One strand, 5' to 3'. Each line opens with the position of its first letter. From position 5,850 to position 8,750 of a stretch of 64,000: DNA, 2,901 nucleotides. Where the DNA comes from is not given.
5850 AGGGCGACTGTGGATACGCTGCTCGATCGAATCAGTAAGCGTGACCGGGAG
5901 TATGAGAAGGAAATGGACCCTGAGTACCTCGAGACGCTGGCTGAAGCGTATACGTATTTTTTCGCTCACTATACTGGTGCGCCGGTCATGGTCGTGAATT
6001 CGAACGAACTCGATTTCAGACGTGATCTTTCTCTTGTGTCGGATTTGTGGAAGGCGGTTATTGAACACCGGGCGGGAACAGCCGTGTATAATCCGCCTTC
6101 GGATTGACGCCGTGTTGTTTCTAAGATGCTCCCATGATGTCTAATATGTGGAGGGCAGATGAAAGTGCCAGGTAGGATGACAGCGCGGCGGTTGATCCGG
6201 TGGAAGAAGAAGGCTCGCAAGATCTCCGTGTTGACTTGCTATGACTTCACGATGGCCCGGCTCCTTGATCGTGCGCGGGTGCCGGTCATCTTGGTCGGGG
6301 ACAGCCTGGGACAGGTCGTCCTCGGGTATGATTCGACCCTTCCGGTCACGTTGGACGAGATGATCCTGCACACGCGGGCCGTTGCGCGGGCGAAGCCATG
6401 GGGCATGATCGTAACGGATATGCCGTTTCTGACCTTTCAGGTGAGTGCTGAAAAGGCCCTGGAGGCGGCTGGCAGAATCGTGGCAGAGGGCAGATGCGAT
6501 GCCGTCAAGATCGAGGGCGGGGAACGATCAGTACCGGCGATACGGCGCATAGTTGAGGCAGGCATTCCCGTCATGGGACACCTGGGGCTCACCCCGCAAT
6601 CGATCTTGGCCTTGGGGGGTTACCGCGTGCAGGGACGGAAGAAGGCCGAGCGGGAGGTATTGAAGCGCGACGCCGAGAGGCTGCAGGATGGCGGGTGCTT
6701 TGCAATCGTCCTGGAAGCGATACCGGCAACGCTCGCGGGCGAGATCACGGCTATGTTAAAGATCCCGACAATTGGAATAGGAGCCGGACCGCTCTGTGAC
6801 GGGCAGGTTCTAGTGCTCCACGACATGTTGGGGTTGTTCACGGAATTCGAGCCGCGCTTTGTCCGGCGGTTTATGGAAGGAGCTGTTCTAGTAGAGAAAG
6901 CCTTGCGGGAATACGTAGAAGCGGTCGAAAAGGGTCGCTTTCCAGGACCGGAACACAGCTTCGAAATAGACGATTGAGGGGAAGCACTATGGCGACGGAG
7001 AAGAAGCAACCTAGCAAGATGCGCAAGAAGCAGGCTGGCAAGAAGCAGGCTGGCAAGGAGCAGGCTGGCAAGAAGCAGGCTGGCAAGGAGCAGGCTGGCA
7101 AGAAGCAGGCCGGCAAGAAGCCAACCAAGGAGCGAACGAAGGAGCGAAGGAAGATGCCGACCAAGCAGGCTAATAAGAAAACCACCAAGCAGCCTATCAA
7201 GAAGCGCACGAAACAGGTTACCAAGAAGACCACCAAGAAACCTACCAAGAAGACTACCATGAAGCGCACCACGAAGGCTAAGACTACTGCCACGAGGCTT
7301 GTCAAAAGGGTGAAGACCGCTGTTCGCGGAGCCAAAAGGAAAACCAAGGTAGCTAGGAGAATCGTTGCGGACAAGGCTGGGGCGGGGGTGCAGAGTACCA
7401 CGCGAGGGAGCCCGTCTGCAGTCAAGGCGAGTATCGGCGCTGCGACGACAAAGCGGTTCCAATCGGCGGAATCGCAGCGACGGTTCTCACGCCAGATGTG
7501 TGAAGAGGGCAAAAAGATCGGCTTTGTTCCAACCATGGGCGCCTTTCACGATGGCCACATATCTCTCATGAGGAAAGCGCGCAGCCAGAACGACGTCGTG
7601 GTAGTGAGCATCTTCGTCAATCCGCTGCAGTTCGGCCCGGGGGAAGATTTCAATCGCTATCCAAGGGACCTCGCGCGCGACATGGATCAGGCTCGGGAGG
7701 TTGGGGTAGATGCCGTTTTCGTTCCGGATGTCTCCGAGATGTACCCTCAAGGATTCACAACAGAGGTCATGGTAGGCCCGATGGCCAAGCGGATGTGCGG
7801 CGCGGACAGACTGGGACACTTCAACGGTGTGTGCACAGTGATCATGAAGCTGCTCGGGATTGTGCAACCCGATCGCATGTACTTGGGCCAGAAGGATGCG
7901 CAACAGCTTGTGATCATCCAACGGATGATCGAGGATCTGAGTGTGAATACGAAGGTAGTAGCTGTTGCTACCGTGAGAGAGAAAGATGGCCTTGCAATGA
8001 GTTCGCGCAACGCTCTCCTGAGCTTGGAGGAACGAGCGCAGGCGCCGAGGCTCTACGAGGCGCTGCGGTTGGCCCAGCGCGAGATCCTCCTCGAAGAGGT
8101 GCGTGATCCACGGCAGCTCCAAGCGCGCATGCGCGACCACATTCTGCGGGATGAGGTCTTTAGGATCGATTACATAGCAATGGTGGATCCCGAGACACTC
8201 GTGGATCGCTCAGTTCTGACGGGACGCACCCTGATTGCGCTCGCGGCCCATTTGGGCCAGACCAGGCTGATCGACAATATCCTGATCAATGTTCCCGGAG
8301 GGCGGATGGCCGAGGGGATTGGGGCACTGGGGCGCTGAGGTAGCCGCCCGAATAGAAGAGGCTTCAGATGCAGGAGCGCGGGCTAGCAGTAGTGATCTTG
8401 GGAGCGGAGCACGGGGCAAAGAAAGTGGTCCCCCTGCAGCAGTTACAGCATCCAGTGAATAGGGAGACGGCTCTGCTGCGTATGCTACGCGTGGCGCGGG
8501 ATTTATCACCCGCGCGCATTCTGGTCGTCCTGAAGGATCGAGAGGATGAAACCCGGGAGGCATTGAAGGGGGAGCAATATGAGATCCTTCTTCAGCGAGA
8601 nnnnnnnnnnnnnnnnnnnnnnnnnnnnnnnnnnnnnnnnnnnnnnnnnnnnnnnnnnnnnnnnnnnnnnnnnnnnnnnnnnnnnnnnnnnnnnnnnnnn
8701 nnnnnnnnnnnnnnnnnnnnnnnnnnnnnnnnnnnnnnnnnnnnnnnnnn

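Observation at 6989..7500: PanC carrying a ~150-aa histone-H1-like lysine-rich N-terminal domain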

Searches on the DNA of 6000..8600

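Call 30: search_rna_families(source=window, start=6000, end=8600, threshold=evalue, max_evalue=1)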
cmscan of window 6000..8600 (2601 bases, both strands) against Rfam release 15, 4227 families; matches with E-value up to 1: 0.
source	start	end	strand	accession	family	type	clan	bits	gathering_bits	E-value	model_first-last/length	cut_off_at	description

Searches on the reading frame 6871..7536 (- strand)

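Call 51: search_protein_families(library=pfam, proteins=[window:6871-7536:-], max_evalue=1)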
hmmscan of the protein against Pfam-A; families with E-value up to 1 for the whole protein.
window:6871-7536:- (221 aa): 1 family
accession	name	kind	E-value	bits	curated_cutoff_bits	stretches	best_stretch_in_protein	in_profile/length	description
PF13885.11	Keratin_B2_2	-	0.028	14.7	27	1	142-169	4-31/45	Keratin, high sulfur B2 protein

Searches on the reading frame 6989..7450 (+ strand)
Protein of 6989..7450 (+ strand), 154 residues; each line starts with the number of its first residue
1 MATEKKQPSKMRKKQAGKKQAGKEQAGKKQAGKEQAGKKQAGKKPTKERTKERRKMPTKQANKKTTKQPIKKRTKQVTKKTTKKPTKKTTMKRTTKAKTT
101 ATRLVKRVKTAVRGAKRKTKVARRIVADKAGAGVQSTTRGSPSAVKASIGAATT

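Call 51: search_protein_families(library=pfam, proteins=[window:6989-7450:+], max_evalue=1)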
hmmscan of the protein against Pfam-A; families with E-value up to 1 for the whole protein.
window:6989-7450:+ (154 aa): 0 families

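Call 52: search_protein_families(library=ncbifam, proteins=[window:6989-7450:+], max_evalue=0.1)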
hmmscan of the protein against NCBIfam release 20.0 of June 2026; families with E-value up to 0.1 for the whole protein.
window:6989-7450:+ (154 aa): 0 families
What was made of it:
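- Tried and rejected: Pfam and NCBIfam on the tail gave no hits (calls 51, 52).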

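Call 53: find_homologous_proteins(query=window:6989-7450:+, max_evalue=0.001)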
Query window:6989-7450:+: 172 candidates shared short words with the query, none scored E <= 0.001.
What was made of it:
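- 6989..7450 (+): N-terminal polycationic tail (aa 1-154, counting the codon that replaces the ancestral Met1): 41 K, 13 R, 6 D+E, pI about 12. Predicted disordered apart from one helix. No Pfam, NCBIfam or homolog hit (calls 51-53).
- The tail alone has no detectable homolog (call 53). The tail alone matches no free-standing protein at E <= 1e-3 (call 53).
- Tried and rejected: Homolog search with the tail alone (call 53): 172 word-sharing candidates, none at E <= 1e-3.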
